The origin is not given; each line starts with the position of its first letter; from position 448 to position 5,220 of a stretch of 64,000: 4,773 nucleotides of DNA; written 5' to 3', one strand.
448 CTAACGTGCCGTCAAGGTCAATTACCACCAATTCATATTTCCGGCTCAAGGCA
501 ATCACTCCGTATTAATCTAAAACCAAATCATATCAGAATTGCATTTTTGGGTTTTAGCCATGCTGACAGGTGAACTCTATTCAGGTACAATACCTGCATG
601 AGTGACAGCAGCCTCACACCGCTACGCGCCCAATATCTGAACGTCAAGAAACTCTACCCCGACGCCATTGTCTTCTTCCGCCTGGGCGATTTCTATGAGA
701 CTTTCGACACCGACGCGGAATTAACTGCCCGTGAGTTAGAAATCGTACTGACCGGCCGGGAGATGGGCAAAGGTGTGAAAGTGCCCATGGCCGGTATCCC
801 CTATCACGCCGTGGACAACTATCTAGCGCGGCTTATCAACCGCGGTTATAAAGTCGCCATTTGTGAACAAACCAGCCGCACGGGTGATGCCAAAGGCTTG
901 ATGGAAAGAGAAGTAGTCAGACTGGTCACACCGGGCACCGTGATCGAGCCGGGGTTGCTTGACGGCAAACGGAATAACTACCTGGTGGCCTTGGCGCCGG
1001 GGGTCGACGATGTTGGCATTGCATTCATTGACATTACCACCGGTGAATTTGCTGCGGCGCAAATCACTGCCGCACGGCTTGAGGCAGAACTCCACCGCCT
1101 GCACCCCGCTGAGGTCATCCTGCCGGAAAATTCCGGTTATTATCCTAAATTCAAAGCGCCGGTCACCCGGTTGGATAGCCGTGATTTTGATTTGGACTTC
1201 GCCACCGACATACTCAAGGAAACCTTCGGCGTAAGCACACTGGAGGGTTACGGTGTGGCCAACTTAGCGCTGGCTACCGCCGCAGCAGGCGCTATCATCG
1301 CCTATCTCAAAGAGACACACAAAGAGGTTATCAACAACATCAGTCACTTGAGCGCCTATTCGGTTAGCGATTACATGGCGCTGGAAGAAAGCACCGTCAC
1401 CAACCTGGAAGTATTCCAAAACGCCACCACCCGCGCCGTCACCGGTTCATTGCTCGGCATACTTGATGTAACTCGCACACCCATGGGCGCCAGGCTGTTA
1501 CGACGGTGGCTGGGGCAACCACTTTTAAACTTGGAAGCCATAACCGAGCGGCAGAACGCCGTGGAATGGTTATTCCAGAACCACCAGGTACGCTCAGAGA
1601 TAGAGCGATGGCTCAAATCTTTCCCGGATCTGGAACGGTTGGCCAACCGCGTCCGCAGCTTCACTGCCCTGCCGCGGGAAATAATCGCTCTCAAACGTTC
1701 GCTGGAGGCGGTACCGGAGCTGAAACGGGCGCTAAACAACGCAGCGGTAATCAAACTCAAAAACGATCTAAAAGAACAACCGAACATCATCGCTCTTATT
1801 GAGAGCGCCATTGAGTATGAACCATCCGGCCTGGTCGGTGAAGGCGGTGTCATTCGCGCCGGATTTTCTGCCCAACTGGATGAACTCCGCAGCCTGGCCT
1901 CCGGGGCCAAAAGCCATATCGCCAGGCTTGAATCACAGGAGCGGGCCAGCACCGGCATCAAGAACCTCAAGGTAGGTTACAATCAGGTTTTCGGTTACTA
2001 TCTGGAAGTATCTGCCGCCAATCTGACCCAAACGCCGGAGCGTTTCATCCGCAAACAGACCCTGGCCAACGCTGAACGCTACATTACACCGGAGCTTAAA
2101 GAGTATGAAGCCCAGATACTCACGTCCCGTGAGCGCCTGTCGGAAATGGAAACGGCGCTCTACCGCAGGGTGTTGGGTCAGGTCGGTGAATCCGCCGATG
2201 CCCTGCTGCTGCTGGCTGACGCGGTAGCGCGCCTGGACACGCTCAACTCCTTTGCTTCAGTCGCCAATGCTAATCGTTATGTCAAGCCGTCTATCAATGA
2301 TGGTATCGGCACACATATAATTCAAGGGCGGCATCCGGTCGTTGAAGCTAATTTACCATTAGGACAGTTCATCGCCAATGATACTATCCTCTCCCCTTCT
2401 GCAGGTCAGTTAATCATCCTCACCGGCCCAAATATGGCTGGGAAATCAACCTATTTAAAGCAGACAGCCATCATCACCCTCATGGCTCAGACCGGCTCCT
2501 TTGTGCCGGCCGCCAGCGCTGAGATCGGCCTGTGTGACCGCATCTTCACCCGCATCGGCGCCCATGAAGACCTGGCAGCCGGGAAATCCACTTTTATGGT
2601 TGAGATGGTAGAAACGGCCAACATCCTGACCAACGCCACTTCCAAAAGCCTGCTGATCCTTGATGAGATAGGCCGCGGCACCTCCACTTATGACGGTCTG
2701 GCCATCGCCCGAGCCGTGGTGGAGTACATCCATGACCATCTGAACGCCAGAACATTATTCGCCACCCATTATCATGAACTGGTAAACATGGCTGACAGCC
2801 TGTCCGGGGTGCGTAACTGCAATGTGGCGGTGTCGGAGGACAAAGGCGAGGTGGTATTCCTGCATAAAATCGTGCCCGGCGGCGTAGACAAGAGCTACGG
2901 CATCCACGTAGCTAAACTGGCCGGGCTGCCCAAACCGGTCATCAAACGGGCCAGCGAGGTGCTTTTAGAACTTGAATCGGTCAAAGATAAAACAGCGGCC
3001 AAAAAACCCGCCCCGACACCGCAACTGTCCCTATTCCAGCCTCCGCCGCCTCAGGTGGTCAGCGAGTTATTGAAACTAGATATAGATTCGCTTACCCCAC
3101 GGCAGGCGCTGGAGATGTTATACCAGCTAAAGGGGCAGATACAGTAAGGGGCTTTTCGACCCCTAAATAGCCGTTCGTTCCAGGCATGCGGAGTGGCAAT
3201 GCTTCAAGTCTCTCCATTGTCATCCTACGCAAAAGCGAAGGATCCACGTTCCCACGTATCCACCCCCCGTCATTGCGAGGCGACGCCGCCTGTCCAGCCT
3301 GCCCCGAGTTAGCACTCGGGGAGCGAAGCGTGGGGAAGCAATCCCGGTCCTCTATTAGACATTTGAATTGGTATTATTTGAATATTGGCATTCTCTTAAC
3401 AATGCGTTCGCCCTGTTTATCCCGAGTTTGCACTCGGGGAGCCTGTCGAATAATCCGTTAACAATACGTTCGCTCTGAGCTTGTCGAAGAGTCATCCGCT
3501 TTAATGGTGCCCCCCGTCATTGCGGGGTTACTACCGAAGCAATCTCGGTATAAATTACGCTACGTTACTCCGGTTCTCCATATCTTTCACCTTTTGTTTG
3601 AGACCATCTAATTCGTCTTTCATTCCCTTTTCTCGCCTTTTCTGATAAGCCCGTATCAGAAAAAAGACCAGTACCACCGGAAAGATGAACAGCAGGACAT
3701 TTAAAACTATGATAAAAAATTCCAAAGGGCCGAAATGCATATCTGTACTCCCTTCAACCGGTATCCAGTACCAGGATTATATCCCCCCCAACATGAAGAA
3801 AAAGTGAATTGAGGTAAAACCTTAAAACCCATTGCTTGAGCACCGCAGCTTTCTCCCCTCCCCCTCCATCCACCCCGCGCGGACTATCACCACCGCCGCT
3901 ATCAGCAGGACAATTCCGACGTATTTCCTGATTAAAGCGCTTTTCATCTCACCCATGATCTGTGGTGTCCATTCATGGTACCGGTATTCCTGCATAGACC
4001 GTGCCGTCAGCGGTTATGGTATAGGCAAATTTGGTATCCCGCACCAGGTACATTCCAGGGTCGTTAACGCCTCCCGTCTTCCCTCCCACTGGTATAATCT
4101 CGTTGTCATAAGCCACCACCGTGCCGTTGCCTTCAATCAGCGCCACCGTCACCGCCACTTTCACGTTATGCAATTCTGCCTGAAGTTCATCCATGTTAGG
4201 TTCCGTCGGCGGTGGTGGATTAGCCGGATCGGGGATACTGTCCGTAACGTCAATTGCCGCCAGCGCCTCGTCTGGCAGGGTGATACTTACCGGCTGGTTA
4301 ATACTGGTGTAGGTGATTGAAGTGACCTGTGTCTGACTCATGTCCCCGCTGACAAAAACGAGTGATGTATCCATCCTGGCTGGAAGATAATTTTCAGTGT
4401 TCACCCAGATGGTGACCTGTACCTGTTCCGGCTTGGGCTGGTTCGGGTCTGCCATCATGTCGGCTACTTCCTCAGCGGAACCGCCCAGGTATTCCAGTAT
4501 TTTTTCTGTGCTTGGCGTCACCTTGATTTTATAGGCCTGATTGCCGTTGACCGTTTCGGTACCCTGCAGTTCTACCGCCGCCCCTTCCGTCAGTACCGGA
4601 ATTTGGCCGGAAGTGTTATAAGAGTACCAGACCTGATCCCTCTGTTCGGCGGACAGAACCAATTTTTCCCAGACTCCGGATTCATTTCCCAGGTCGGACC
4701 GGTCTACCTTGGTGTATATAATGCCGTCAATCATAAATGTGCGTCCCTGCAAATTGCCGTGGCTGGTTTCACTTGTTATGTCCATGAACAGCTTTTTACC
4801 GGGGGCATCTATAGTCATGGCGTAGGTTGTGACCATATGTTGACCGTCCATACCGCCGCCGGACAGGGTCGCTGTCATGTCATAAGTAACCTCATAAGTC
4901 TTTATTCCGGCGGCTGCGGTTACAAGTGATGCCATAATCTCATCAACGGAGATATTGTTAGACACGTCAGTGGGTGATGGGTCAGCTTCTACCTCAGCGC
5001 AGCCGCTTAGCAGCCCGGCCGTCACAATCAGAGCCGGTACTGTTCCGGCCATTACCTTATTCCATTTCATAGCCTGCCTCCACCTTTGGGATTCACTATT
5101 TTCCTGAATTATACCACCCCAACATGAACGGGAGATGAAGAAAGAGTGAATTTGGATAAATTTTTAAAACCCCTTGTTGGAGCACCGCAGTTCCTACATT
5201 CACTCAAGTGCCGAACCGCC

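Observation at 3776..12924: Four copies of one RR-box promoter cassette link an OmpR-family two-component system to secreted and envelope proteins of unknown function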

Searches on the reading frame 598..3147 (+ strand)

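Call 7: search_protein_families(library=pfam, proteins=[window:598-3147:+], max_evalue=0.01)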
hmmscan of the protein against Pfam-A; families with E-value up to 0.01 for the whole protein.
window:598-3147:+ (849 aa): 5 families
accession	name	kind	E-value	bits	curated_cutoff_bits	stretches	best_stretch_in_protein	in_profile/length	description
PF00488.27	MutS_V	-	8.8e-85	283.9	30.2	1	606-793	1-188/188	MutS domain V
PF05192.23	MutS_III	-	2.4e-47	162.2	34.1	1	265-553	1-194/194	MutS domain III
PF01624.25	MutS_I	-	1.5e-41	141.6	20.6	1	7-117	1-111/113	MutS domain I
PF05190.23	MutS_IV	-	6.7e-30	103.7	22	1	422-513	1-92/92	MutS family domain IV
PF05188.22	MutS_II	-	8.1e-24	85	25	1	127-248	1-132/133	MutS domain II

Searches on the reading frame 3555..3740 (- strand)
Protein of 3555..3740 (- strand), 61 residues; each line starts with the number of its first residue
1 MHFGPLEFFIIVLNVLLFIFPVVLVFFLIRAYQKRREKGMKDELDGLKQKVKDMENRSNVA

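Call 6: search_protein_families(library=pfam, proteins=[window:3555-3740:-], max_evalue=0.1)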
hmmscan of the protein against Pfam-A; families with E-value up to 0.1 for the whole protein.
window:3555-3740:- (61 aa): 6 families
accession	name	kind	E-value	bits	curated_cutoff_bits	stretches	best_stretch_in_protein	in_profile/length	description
PF00558.24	Vpu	-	0.0044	17.2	24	1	9-58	8-53/81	Vpu protein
PF02699.20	YajC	-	0.0061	16.9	28.2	1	15-49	5-37/78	Preprotein translocase subunit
PF19762.4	DUF6249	-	0.017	15.5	33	1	11-41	1-31/104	Domain of unknown function (DUF6249)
PF14316.11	DUF4381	-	0.059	14.1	27.2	1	10-50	22-61/145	Domain of unknown function (DUF4381)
PF08391.16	Ly49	-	0.073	14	31.5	1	7-59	5-57/119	Ly49-like protein, N-terminal region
PF06667.17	PspB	-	0.091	13.3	25.6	0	8-57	4-56/73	Phage shock protein B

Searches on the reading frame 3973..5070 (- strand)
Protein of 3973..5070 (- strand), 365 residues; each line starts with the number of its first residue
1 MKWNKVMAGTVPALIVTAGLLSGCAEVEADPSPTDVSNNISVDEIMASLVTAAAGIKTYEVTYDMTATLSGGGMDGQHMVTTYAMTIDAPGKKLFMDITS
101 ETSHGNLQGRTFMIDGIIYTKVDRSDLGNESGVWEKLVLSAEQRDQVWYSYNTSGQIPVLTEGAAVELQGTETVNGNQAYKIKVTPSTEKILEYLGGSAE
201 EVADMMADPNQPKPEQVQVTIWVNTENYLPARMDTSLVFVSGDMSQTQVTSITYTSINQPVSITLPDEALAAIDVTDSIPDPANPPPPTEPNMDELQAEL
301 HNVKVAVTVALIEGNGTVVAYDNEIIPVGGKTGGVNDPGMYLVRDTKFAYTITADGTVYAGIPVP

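Call 6: search_protein_families(library=pfam, proteins=[window:3973-5070:-], max_evalue=0.1)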
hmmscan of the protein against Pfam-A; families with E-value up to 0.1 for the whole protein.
window:3973-5070:- (365 aa): 2 families
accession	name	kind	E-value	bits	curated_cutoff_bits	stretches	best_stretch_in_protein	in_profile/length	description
PF20316.5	DUF6612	-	1.9e-08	34.7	23.7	1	42-271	2-234/237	Family of unknown function (DUF6612)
PF07161.20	LppX_LprAFG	-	0.016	15.5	24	1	158-262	106-191/192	LppX_LprAFG lipoprotein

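Call 11: search_protein_families(library=ncbifam, proteins=[window:3973-5070:-], max_evalue=0.001)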
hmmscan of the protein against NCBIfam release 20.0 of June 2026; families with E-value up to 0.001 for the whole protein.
window:3973-5070:- (365 aa): 1 family
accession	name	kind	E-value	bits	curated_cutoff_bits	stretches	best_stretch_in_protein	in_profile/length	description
NF053532.1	lipo_SCO4651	subfamily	7e-17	62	65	1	11-267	6-270/277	SCO4651 family lipoprotein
